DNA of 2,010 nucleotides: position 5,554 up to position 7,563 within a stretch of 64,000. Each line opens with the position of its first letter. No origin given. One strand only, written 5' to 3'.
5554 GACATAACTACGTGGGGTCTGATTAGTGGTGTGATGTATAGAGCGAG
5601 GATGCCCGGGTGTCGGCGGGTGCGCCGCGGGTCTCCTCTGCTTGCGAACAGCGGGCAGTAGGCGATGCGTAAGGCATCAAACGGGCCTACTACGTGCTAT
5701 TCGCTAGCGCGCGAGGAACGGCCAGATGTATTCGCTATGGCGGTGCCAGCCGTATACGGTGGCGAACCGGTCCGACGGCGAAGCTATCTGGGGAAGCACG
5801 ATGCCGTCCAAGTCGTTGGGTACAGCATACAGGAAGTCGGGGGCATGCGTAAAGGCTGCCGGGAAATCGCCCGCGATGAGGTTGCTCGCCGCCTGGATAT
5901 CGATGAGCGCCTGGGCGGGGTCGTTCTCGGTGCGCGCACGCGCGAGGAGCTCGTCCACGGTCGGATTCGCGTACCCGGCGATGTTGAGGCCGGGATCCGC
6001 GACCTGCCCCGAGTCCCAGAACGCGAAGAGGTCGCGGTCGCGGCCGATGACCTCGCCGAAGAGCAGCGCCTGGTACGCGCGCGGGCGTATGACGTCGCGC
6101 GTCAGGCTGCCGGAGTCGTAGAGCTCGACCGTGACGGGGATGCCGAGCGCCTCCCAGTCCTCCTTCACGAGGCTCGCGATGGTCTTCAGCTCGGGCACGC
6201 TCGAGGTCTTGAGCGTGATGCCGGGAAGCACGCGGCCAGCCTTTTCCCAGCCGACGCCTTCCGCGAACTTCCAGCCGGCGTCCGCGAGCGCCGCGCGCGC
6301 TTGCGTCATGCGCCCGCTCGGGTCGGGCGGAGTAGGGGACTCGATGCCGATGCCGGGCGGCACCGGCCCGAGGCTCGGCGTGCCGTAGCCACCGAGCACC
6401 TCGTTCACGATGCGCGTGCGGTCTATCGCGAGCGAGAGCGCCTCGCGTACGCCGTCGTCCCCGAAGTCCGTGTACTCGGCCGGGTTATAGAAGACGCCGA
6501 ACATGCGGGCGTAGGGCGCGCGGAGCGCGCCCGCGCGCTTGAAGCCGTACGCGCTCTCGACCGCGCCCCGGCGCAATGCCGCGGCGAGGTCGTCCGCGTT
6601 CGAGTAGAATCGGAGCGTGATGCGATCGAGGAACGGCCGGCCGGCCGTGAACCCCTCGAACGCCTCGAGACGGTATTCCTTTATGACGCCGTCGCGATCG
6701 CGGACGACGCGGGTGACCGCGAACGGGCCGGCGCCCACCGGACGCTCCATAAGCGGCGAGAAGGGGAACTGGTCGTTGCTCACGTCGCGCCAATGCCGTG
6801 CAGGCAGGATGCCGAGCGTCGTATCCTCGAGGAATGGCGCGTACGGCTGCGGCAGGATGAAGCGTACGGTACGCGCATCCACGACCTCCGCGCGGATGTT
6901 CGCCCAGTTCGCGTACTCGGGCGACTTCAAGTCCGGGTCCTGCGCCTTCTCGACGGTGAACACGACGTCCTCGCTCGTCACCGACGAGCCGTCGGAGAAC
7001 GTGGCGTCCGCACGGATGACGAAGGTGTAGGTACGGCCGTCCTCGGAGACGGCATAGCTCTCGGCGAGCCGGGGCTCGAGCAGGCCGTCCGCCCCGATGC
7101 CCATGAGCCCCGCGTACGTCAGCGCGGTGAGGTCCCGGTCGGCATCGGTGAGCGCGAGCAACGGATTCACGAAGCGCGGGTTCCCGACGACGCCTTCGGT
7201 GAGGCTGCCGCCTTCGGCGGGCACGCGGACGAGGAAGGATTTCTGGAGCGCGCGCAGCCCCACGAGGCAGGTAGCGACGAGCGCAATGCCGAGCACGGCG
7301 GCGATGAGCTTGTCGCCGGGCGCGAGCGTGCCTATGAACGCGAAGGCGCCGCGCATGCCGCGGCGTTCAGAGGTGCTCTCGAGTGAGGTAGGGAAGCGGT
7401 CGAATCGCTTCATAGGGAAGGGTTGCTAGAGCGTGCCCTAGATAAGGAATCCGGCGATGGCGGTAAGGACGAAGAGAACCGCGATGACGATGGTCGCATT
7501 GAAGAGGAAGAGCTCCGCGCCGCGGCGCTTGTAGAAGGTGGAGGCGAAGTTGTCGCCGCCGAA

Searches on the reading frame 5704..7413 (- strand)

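Call 9: search_protein_families(library=pfam, proteins=[window:5704-7413:-], max_evalue=0.001)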
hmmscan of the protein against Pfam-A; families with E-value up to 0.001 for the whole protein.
window:5704-7413:- (569 aa): 1 family
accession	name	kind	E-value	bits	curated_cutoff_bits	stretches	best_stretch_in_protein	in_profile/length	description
PF00496.27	SBP_bac_5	-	2.4e-61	208.3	32.4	1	112-443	2-335/368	Bacterial extracellular solute-binding proteins, family 5 Middle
